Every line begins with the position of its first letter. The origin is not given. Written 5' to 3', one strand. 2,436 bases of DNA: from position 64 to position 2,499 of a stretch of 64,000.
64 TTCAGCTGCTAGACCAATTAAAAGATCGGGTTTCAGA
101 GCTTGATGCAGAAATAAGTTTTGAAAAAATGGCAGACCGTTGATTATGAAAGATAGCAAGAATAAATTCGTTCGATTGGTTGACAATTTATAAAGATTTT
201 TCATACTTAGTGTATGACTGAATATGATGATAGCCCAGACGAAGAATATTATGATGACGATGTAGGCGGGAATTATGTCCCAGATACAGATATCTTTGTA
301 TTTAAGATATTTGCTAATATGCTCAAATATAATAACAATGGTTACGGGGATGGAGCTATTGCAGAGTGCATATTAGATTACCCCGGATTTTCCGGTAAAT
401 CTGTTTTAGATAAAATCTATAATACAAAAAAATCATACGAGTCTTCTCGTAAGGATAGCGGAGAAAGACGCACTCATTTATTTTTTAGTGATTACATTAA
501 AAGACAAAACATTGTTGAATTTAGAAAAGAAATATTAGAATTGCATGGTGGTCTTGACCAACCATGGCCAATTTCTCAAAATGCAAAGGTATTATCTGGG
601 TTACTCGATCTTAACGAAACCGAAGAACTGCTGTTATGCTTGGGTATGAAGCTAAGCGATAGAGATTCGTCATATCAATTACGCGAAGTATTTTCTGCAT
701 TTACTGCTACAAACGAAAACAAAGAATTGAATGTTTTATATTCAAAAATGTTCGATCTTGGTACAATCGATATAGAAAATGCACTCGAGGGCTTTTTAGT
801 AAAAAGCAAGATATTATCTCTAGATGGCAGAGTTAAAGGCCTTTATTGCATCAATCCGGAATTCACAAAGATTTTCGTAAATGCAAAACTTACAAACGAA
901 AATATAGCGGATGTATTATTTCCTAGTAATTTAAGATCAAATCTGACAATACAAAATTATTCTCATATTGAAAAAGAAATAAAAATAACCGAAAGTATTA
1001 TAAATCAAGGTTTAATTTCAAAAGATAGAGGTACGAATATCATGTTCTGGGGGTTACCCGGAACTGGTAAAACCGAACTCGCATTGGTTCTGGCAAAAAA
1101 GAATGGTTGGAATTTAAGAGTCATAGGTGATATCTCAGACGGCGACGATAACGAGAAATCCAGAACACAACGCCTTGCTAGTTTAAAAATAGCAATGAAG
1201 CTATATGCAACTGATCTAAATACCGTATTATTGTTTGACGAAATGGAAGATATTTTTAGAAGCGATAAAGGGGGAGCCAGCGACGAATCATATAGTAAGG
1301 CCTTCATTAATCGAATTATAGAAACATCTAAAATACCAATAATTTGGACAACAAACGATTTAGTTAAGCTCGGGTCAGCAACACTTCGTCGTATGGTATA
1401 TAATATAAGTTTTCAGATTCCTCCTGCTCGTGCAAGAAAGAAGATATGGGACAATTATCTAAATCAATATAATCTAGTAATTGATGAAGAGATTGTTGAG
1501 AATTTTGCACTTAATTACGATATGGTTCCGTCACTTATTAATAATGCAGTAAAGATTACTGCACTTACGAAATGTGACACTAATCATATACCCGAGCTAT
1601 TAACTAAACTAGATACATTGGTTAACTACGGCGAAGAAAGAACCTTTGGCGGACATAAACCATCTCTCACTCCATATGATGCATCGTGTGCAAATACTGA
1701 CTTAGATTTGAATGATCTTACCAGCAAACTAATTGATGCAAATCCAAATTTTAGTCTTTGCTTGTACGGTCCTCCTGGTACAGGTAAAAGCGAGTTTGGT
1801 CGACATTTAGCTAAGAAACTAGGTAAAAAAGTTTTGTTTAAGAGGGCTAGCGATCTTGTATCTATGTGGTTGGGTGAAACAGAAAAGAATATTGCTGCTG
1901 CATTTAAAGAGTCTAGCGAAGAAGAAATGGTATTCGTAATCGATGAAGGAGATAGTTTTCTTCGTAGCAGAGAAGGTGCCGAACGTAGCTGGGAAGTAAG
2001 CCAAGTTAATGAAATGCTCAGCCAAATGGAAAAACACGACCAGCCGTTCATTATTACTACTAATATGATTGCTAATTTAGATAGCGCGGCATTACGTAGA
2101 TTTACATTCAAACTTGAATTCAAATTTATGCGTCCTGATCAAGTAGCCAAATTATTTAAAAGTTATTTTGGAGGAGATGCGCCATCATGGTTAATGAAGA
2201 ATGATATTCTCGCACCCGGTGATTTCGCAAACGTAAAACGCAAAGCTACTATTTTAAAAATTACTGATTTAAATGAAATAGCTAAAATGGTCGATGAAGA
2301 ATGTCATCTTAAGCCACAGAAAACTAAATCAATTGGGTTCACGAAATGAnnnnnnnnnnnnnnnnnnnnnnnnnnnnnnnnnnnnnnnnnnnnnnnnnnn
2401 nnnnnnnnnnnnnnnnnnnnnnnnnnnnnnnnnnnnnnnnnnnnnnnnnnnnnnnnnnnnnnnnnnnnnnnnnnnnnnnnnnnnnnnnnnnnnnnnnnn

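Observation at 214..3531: Translationally coupled operon: tandem AAA+ ATPase, metallophosphoesterase and kinase-like protein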

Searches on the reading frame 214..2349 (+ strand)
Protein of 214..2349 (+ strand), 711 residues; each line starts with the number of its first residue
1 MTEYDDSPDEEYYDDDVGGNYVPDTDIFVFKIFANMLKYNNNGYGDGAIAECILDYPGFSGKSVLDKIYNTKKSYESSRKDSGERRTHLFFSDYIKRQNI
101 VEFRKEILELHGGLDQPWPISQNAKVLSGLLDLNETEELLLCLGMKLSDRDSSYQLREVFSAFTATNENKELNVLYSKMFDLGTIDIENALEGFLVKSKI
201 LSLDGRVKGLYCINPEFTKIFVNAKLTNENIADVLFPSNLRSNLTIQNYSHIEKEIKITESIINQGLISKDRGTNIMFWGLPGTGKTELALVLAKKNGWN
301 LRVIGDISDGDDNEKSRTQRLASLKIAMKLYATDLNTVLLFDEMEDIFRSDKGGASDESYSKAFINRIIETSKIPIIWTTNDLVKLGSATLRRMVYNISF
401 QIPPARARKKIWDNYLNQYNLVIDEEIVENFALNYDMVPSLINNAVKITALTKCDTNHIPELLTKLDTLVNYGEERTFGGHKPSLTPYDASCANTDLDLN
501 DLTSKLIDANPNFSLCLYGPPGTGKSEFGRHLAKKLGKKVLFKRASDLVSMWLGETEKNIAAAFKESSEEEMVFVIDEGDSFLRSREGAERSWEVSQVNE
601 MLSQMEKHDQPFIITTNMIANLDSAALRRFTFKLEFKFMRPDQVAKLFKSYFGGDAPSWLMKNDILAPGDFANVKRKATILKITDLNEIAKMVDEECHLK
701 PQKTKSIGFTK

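Call 3: search_protein_families(library=pfam, proteins=[window:214-2346:+], max_evalue=1)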
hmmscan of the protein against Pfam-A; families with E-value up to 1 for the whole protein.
window:214-2346:+ (711 aa): 36 families (the best 25 are shown)
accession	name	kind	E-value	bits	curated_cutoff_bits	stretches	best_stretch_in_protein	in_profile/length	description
PF00004.35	AAA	-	3e-37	128.4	21.2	2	515-637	1-130/131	ATPase family associated with various cellular activities (AAA)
PF00910.28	RNA_helicase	-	4.1e-08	34.1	21.5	1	515-550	1-36/105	RNA helicase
PF13238.12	AAA_18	-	5e-08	33.9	29.4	2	516-578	2-62/128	AAA domain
PF07728.20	AAA_5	-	8.7e-08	32.7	22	1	515-542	2-30/139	AAA domain (dynein-related subfamily)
PF20720.3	nSTAND3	-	2e-07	31.2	27.2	2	515-616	20-110/155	Novel STAND NTPase 3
PF05496.18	RuvB_N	-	4e-06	27.1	27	2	269-303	29-63/159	Holliday junction DNA helicase RuvB P-loop domain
PF13401.12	AAA_22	-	1.2e-05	26.1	27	1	515-567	8-57/130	AAA domain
PF13521.12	AAA_28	-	1.5e-05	25.7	27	1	516-551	3-38/164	AAA domain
PF13191.12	AAA_16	-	1.6e-05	25.9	32.6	1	514-624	26-146/167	AAA ATPase domain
PF01695.23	IstB_IS21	-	2.4e-05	24.4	24.1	2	505-578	87-161/238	IstB-like ATP binding protein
PF13671.12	AAA_33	-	0.00017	22.3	27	1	517-541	4-28/143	AAA domain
PF13207.12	AAA_17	-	0.00029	21.6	27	1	518-556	1-37/136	AAA domain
PF13481.12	AAA_25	-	0.00072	19.7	27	1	250-294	13-54/195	AAA domain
PF13479.12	AAA_24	-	0.0013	19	27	1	514-538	4-23/195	AAA domain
PF06068.19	TIP49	-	0.0015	18.2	23.8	0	267-298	42-75/347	TIP49 P-loop domain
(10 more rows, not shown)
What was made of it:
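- Checked: PF00004 matches in two stretches, E 3e-37 (call 3).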

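Call 4: search_protein_families(library=phrogs, proteins=[window:214-2346:+], max_evalue=0.1)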
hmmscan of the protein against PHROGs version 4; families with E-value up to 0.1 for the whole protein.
window:214-2346:+ (711 aa): 33 families (the best 25 are shown)
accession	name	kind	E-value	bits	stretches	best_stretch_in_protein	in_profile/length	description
phrog_10401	-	other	2.3e-74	252.3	1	120-707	84-665/667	ATPase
phrog_3757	-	unknown function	3.3e-46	159.3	2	508-655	122-272/367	-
phrog_9172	-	unknown function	3.3e-34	119.6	2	510-643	105-249/509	-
phrog_168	-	DNA, RNA and nucleotide metabolism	2.3e-21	77.8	2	506-646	36-168/314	clamp loader of DNA polymerase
phrog_11838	-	DNA, RNA and nucleotide metabolism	6e-16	59.6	2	275-432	42-188/420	clamp loader of DNA polymerase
phrog_7485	-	unknown function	5.6e-15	56.2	2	514-670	229-393/430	-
phrog_3277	-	DNA, RNA and nucleotide metabolism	3.9e-10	40.8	1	507-618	5-119/168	DnaC-like helicase loader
phrog_50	-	DNA, RNA and nucleotide metabolism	8.1e-10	39.4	2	509-618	366-476/570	DnaC-like helicase loader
phrog_5846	-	DNA, RNA and nucleotide metabolism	2.9e-09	37.7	2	268-344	33-103/380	clamp loader of DNA polymerase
phrog_249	-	moron, auxiliary metabolic gene and host takeover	3e-09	37.7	1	504-542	119-157/380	porphyrin biosynthesis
phrog_29662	-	other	8.9e-09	35.6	2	262-437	337-507/548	ATP-dependent protease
phrog_14322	-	unknown function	1.6e-08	35.2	1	498-648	213-360/398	-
phrog_1979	-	unknown function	4.4e-07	30.5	1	272-346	123-204/380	-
phrog_124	-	DNA, RNA and nucleotide metabolism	8.1e-07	29.7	2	504-534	35-65/382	Sak4-like ssDNA annealing protein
phrog_4339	-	unknown function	1e-06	29.2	1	508-618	303-404/552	-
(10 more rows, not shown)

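Call 14: search_dna_similar(query=window:214-2346:+, collection=phages, mode=protein, max_rows=40, max_evalue=1e-10)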
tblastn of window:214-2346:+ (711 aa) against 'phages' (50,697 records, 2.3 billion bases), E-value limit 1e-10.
Records with a match: 4; places in all: 4; records where one place covers at least 80% of the query: 0.
Best place of each record, by identity: <60% 4.
By first word of the organism name: Bacteriophage 2; Moraxella 1; Acidianus 1.
By host as written in the record: - 2; Moraxella catarrhalis 1; Sulfolobus solfataricus 1.
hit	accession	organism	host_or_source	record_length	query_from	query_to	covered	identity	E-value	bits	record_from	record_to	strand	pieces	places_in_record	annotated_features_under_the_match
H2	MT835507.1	Bacteriophage sp.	human fecal samples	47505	177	709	75%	31.6%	2e-69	253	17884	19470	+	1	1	record has no annotation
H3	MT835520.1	Bacteriophage sp.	human fecal samples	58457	451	659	29%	30.3%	9e-13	78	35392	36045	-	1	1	record has no annotation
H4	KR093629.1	Moraxella phage Mcat5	Moraxella catarrhalis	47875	517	657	20%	33.8%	3e-15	86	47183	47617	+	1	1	hypothetical protein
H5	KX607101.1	Acidianus two-tailed virus 2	Sulfolobus solfataricus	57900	515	636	17%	37.2%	8e-11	72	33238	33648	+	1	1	archaeal AAA-ATPase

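Call 16: get_annotated_region(hit=H2, flank=6000)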
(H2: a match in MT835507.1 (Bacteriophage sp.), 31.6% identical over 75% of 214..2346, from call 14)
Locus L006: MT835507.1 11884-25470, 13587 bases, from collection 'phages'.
description: UNVERIFIED: Bacteriophage sp. clone scaffold_64 genomic sequence.
organism: Bacteriophage sp. (NCBI taxid 38018)
taxonomy: Viruses
host: -; source: human fecal samples; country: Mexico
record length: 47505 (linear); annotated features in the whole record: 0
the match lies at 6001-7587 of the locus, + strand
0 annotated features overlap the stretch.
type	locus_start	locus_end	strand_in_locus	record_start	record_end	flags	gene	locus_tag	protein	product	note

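Call 17: search_protein_families(library=ncbifam, proteins=[window:214-2346:+], max_evalue=0.1)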
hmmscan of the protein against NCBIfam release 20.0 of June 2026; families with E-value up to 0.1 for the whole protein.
window:214-2346:+ (711 aa): 50 families (the best 25 are shown)
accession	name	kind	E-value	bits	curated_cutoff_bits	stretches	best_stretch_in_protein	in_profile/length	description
NF042959.1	IteA_antiphage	equivalog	1.8e-29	103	510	3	511-657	124-273/367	anti-phage ATPase IteA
NF003229.0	PRK04195.1-5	equivalog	1.8e-19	69.8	280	2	273-432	44-194/413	replication factor C large subunit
NF041006.2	cell_div_CdvC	equivalog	5.8e-16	58.4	650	1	515-651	137-285/370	cell division protein CdvC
TIGR01243.1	CDC48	subfamily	4.3e-13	48.5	802.65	1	510-644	210-349/733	CDC48 family AAA ATPase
TIGR03922.1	T7SS_EccA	equivalog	5.9e-13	48.2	466.65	2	515-647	315-459/557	type VII secretion AAA-ATPase EccA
NF003230.0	PRK04195.1-6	equivalog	8.6e-13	47.8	441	2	267-400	33-156/494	replication factor C large subunit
NF003226.0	PRK04195.1-1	equivalog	1.1e-11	44.4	588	2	247-401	17-159/405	replication factor C large subunit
TIGR03689.1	pup_AAA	equivalog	1.5e-11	43.7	504.75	2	514-657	218-383/512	proteasome ATPase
NF047747.1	PrtsmActNtasePan2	equivalog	1.8e-10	40.7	700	1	510-643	183-324/397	proteasome-activating nucleotidase Pan2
NF003069.1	PRK03992.1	subfamily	2.7e-10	40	500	1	510-645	163-306/379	proteasome-activating nucleotidase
TIGR01242.2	TIGR01242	subfamily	7e-10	38.4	500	1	509-645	145-289/362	proteasome-activating nucleotidase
NF003232.0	PRK04195.2-2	equivalog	3.1e-09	36.2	701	1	275-430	38-183/480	replication factor C large subunit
NF047748.1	PrtsmActNtasePan1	equivalog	7.8e-09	35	750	1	510-643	180-321/405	proteasome-activating nucleotidase Pan1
NF003231.0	PRK04195.2-1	equivalog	1.1e-08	34.3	442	1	276-430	46-189/517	replication factor C large subunit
NF003233.0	PRK04195.2-3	equivalog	1.5e-08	33.9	471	2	276-384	41-139/504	replication factor C large subunit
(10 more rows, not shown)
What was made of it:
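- On Type II classical AAA+ ATPases (Cdc48/p97/VAT-like): TIGR01243 CDC48 scores 48.5 bits against a cut-off of 803 (call 17).
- Closest known: Cdc48/p97/VAT type II AAA+ unfoldases, and the anti-phage ATPase IetA. Different: Scores are far below the family cut-offs (IteA 103 bits against 510; CDC48 48 against 803; call 17).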

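Call 18: search_protein_families(library=padloc, proteins=[window:214-2346:+], max_evalue=0.1)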
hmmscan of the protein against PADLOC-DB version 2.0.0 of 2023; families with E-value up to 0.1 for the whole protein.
window:214-2346:+ (711 aa): 12 families
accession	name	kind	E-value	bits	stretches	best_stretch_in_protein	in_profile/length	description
PDLC02196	IetA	-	8.4e-35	118.9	3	508-654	118-267/374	-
PDLC02195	IetA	-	5.6e-30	102.9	2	508-651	133-279/395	-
PDLC04232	IetA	-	1.8e-19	68.4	1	510-651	114-258/330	-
PDLC04231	IetA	-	2.9e-15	54.8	1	510-647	115-255/262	-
PDLC00914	TRIP13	-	2.4e-13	48.2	2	516-648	75-227/302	TRIP13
PDLC03838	DolB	-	6.9e-08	30.1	2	258-298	151-191/375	-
PDLC00915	TRIP13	-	3.2e-07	28.1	1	516-587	67-150/302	TRIP13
PDLC04140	mad8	-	3.3e-06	24.8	0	510-539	25-54/314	mads_8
PDLC04606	PDC-M37B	-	0.0011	16.3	1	507-539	169-201/390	-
PDLC02911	VakA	-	0.0017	17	0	275-300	4-29/163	-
PDLC02779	SspC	-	0.015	11.1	1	502-575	37-107/1054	SspC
PDLC04791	PDC-S01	-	0.028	11.1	1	503-594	11-104/395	-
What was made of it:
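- On IetAS anti-phage system (IetA ATPase): PADLOC IetA E 8e-35 covers aa 508-654 only (call 18).
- Closest known: Cdc48/p97/VAT type II AAA+ unfoldases, and the anti-phage ATPase IetA. Same: D2 resembles IetA at E 8e-35 (call 18).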
